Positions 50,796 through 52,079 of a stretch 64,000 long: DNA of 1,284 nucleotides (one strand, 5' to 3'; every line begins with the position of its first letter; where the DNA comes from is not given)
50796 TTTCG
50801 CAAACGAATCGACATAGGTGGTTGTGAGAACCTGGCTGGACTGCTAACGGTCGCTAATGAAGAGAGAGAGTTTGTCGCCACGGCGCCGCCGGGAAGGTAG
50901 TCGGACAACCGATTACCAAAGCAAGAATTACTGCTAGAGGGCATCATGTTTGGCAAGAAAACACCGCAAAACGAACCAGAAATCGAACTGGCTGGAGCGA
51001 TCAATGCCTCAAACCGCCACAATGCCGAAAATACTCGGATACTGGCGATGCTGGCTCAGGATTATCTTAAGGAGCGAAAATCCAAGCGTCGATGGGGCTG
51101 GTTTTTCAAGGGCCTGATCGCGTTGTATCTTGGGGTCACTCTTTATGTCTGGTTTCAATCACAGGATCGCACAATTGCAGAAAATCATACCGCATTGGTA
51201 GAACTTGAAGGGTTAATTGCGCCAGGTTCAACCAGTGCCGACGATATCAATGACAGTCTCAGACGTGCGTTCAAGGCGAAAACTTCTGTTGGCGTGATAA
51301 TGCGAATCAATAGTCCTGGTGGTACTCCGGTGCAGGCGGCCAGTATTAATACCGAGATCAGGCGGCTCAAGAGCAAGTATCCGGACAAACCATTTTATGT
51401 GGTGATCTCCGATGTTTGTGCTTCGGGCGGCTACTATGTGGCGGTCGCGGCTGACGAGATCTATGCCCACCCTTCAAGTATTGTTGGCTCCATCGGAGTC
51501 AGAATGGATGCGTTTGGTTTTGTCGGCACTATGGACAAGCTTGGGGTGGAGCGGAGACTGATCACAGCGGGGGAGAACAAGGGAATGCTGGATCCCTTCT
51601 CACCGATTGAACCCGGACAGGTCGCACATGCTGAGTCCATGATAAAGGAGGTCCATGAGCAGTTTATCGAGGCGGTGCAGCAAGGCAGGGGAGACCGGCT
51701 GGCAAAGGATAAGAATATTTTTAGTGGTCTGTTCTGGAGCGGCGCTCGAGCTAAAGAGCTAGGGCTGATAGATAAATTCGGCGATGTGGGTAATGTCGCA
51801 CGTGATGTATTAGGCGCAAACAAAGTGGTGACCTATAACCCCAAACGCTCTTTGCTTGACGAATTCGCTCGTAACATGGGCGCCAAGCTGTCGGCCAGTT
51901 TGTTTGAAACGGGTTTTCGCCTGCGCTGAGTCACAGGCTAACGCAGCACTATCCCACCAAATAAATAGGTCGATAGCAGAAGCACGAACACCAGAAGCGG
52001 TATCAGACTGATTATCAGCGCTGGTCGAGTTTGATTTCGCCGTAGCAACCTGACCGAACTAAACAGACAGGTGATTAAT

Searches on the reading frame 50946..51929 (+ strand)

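Call 9: search_protein_families(library=pfam, proteins=[window:50946-51929:+], max_evalue=0.001)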
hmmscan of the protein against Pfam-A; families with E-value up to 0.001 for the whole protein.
window:50946-51929:+ (327 aa): 2 families
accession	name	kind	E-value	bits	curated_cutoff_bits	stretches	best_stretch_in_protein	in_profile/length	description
PF01343.23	Peptidase_S49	-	3.5e-34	118.5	24.9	1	147-286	6-145/154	Peptidase family S49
PF25145.1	NfeD1b_N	-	3.6e-06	27.1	40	1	101-185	19-97/189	NfeD1b, N-terminal domain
